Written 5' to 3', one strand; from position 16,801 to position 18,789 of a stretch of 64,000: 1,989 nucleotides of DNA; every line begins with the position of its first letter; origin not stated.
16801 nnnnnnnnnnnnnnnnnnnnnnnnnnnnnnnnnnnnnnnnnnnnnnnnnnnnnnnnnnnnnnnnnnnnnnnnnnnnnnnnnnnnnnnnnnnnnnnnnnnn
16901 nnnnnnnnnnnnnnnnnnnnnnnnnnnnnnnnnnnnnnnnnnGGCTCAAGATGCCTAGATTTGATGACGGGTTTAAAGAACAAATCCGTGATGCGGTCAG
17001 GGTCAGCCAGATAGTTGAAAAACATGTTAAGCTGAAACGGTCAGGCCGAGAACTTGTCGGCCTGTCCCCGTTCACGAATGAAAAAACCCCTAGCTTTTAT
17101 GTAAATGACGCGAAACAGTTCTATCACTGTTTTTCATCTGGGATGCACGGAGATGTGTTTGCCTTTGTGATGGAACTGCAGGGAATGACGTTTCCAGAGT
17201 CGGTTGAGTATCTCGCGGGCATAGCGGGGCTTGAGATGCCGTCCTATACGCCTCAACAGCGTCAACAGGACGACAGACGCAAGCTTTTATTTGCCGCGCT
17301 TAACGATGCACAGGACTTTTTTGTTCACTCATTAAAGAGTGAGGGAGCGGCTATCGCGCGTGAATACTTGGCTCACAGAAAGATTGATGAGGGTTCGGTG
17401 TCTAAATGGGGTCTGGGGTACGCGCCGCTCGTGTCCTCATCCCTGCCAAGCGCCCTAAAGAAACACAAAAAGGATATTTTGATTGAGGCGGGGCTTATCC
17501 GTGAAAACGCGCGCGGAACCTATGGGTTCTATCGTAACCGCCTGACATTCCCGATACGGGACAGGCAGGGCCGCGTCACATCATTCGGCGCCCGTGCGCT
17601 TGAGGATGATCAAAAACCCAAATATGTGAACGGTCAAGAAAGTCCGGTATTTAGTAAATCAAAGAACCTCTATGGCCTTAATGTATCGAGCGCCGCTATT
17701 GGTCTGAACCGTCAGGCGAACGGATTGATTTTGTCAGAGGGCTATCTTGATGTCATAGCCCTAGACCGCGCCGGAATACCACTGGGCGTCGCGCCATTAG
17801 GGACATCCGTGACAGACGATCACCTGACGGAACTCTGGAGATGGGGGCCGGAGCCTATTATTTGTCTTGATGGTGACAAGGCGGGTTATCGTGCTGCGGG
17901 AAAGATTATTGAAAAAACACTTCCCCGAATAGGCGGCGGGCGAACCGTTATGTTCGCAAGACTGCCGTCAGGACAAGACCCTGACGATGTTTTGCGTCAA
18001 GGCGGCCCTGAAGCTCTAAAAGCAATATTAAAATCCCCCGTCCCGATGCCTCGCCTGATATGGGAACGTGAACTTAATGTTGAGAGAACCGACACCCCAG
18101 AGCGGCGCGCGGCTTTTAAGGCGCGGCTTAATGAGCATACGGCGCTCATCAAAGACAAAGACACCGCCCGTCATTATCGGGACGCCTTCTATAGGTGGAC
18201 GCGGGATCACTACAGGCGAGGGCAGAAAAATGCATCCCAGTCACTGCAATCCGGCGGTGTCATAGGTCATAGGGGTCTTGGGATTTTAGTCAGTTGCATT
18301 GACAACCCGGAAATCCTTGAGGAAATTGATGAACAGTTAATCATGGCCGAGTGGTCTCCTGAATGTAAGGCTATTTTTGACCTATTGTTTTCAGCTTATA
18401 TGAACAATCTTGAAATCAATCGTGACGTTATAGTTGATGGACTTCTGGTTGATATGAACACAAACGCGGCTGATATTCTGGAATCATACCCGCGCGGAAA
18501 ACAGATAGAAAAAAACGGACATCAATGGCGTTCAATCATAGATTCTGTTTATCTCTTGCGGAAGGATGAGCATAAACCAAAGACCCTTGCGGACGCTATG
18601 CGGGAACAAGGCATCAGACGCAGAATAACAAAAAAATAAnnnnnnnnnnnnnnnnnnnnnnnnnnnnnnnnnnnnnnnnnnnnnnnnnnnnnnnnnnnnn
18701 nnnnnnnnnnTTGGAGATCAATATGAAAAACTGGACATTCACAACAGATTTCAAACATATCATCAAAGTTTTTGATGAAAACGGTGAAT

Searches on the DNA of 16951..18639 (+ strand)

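Call 52: search_rna_families(source=L096, start=11700, end=12300, threshold=evalue, max_evalue=1)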
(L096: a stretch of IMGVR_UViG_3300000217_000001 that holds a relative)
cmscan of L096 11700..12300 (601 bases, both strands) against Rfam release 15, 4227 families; matches with E-value up to 1: 0.
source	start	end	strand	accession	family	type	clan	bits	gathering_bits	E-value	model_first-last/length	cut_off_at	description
